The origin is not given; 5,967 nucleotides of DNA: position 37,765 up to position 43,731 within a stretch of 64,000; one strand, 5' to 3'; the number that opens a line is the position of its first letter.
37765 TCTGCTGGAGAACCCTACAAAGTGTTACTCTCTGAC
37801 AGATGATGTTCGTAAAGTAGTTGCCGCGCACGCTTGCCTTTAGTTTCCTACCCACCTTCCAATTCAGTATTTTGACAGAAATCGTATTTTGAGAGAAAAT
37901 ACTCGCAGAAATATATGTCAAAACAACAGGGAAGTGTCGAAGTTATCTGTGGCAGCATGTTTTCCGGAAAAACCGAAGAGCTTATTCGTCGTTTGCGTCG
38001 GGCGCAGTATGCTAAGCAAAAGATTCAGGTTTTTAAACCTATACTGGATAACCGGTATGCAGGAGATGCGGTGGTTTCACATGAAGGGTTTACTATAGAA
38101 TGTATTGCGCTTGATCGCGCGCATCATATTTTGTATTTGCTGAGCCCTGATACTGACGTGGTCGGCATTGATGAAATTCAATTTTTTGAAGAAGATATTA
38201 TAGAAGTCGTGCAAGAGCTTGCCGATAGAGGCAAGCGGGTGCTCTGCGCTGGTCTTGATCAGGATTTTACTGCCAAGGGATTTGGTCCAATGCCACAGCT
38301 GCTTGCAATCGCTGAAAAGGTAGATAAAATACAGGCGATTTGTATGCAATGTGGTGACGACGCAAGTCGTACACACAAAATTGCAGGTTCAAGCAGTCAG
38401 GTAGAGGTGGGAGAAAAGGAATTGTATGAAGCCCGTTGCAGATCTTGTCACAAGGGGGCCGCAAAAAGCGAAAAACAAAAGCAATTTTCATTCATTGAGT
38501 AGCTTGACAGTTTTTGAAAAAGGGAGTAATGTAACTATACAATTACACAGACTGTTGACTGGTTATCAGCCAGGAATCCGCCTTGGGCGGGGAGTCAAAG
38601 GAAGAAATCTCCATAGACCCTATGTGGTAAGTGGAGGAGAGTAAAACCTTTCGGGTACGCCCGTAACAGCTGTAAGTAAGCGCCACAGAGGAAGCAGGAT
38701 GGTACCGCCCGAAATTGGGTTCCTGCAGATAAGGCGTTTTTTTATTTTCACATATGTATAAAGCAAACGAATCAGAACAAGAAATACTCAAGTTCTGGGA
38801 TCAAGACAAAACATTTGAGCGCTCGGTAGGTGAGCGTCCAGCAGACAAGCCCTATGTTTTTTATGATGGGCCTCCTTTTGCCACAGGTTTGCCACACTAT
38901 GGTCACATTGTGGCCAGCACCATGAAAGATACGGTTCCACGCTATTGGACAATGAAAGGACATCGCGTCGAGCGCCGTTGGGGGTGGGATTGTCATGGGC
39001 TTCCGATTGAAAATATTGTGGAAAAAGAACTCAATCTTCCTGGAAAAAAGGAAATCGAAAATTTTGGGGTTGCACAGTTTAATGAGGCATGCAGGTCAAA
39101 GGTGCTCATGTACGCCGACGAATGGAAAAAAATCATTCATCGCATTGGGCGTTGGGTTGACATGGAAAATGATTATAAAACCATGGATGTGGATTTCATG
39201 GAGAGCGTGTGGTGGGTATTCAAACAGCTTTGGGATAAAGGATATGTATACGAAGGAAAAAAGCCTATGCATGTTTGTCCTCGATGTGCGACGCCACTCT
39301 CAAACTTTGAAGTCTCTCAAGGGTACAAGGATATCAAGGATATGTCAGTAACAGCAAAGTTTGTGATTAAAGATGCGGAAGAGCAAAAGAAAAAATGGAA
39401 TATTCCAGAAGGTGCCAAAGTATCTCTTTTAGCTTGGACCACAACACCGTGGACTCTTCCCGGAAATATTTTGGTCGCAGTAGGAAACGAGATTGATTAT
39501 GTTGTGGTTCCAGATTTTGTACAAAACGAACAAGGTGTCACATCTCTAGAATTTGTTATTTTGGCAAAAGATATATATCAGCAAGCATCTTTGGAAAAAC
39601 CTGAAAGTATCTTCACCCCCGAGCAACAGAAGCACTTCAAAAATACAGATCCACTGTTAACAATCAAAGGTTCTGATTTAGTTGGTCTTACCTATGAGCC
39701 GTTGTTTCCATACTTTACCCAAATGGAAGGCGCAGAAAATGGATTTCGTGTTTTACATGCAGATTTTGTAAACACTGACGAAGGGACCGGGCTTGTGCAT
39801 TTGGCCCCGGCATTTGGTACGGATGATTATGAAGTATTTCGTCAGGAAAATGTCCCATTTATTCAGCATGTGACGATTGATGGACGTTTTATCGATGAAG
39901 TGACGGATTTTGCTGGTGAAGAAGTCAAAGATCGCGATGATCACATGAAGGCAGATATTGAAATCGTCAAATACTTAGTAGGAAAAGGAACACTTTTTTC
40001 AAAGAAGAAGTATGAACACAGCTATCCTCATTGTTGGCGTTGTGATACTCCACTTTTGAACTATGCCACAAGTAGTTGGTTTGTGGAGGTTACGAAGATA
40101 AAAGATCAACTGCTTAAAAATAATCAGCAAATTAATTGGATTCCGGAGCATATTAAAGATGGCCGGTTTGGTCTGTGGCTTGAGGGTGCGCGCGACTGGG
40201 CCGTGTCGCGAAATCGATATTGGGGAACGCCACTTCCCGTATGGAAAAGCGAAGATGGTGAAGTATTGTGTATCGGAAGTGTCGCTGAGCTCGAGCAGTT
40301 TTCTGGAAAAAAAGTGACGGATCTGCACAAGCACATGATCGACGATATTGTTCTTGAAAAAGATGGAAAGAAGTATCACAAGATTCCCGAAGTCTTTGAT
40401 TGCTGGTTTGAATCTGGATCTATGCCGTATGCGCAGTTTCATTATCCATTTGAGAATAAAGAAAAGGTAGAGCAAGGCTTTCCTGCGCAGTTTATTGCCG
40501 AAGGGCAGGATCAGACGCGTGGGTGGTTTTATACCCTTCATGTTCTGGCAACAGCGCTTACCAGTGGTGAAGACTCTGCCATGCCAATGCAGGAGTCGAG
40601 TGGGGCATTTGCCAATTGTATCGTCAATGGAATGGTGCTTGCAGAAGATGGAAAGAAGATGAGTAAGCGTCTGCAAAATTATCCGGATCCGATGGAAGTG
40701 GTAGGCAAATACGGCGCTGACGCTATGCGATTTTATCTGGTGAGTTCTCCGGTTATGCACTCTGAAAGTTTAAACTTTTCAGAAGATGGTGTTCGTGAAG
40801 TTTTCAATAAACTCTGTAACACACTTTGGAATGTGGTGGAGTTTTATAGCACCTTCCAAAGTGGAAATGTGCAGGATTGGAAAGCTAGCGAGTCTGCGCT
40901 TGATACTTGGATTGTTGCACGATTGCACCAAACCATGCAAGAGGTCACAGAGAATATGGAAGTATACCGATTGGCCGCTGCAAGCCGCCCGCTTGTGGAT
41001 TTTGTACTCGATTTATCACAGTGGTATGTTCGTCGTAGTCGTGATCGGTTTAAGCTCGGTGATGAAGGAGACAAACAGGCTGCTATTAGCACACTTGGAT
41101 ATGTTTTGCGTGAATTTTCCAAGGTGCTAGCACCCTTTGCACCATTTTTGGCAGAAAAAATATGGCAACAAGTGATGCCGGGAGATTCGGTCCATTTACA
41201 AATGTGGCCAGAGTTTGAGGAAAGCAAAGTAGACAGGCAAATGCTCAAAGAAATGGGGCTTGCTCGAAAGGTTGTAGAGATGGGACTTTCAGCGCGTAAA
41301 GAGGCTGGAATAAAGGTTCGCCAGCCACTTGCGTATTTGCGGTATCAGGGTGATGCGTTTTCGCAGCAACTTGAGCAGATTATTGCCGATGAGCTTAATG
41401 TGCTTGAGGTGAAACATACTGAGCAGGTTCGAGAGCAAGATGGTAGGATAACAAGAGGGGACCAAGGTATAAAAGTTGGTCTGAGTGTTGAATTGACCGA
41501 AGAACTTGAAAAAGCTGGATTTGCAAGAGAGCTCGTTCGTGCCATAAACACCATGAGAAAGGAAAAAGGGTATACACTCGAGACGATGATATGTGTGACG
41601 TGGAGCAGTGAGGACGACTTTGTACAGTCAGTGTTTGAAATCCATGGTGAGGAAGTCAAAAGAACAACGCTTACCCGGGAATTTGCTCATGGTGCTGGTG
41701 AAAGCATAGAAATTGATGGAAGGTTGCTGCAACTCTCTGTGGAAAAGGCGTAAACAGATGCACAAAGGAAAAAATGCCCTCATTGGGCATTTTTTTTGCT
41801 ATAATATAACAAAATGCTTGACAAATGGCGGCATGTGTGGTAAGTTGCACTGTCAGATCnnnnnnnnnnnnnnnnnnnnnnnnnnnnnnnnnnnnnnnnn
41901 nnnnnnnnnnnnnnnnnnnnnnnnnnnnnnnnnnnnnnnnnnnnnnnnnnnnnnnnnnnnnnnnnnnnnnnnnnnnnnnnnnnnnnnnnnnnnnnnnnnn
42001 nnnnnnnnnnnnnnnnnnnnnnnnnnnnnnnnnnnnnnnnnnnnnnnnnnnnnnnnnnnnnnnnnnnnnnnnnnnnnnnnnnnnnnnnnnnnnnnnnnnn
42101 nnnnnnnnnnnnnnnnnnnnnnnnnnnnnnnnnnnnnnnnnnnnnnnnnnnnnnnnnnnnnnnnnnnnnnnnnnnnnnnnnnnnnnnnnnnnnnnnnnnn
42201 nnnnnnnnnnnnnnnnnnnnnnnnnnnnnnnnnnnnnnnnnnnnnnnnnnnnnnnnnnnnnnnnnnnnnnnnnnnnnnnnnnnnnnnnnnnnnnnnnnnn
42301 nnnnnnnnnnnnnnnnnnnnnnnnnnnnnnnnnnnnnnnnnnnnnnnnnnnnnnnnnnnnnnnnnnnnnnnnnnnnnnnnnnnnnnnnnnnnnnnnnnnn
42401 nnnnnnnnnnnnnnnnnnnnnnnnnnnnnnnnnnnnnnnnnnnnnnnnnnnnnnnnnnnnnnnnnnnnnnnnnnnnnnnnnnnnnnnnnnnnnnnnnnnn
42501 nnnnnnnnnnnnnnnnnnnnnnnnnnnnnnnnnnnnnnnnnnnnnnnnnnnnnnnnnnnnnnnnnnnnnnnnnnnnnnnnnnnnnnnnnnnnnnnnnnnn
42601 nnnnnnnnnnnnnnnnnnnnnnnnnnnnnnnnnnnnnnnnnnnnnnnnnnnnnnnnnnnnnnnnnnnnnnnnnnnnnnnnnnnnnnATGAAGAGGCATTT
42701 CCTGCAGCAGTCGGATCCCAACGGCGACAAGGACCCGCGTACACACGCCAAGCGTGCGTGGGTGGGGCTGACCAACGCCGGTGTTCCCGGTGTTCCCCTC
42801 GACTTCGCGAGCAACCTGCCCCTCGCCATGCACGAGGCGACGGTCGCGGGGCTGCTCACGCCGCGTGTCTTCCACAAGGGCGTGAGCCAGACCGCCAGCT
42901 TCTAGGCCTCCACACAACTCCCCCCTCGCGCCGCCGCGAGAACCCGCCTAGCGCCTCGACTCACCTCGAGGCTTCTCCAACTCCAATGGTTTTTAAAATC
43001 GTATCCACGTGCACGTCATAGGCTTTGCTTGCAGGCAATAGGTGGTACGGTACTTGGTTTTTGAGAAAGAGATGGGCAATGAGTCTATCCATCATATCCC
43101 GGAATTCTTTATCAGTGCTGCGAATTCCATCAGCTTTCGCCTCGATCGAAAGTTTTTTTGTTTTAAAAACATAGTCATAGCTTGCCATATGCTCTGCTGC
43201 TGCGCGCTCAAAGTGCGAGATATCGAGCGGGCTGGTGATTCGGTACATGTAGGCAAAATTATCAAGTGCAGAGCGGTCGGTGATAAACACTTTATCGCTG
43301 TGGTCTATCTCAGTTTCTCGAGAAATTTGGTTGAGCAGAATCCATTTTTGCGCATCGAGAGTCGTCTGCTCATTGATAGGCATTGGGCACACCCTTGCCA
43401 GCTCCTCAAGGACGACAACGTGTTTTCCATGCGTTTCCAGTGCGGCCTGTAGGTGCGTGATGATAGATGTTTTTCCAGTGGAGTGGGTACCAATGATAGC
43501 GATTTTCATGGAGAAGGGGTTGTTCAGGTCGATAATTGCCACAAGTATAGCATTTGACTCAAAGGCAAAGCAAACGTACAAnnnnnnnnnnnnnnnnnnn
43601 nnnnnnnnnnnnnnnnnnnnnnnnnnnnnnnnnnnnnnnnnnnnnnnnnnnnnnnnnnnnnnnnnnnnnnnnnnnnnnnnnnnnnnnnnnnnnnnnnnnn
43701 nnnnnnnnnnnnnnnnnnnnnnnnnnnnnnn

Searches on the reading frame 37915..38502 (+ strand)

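Call 63: search_protein_families(library=pfam, proteins=[window:37915-38502:+], max_evalue=0.001)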
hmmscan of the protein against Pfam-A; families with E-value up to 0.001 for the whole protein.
window:37915-38502:+ (195 aa): 1 family
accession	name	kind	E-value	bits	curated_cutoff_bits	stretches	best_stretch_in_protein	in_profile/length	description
PF00265.24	TK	-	1.1e-53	182.2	20.6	1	6-179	1-176/176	Thymidine kinase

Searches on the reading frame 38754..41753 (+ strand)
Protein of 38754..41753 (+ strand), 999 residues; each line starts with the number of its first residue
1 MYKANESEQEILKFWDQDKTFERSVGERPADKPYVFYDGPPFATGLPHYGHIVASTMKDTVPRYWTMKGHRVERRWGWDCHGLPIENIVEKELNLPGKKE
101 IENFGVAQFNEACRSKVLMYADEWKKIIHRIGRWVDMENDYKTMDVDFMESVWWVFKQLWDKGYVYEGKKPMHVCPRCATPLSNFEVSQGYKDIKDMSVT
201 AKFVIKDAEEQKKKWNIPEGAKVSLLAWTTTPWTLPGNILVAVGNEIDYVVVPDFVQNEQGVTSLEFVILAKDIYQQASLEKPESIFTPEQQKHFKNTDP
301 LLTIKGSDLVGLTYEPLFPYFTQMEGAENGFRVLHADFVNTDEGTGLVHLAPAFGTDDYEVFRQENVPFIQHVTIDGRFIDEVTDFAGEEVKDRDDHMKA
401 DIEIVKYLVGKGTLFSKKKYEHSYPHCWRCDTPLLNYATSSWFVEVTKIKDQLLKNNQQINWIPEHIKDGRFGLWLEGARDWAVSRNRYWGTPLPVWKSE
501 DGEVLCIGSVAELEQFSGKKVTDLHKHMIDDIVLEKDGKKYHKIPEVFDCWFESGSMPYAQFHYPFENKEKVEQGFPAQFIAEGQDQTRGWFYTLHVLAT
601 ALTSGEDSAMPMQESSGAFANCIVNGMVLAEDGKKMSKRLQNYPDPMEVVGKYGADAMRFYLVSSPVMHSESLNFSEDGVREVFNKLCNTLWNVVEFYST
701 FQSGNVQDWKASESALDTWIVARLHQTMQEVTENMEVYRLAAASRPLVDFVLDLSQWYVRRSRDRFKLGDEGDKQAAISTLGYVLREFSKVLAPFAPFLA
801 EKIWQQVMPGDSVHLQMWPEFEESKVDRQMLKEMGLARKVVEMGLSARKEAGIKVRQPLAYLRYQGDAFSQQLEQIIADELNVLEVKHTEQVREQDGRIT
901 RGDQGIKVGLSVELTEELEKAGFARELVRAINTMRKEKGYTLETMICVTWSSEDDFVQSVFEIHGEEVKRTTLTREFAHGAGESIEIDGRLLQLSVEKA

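Call 15: search_protein_families(library=pfam, proteins=[window:38754-41753:+], max_evalue=0.001)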
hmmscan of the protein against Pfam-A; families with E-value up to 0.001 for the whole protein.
window:38754-41753:+ (999 aa): 6 families
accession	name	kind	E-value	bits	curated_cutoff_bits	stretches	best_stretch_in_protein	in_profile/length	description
PF00133.28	tRNA-synt_1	-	3.1e-140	468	22.7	1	11-672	2-412/414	tRNA synthetases class I (I, L, M and V)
PF08264.19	Anticodon_1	-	1.4e-33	116.3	25.1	1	717-859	1-144/148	Anticodon-binding domain of tRNA ligase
PF19302.4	DUF5915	-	2.6e-17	63.4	27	1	893-998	87-194/195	Domain of unknown function (DUF5915)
PF09334.17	tRNA-synt_1g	-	7.6e-17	61.6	20.1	1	620-695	313-387/391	tRNA synthetases class I (M)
PF21349.2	RUBY_RBDX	-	0.00039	20.2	26.5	1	163-186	7-30/30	Rubrerythrin, rubredoxin-like domain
PF01406.26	tRNA-synt_1e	-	0.00062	19.7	27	0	621-682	239-298/301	tRNA synthetases class I (C) catalytic domain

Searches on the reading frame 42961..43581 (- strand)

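Call 63: search_protein_families(library=pfam, proteins=[window:42961-43581:-], max_evalue=0.001)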
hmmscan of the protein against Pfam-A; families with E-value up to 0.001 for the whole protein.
window:42961-43581:- (206 aa): 2 families
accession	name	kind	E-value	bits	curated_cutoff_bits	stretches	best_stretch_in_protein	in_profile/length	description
PF13521.12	AAA_28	-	3.4e-16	60.3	27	1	26-183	1-157/164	AAA domain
PF13191.12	AAA_16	-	0.00073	20.5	32.6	1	27-90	27-86/167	AAA ATPase domain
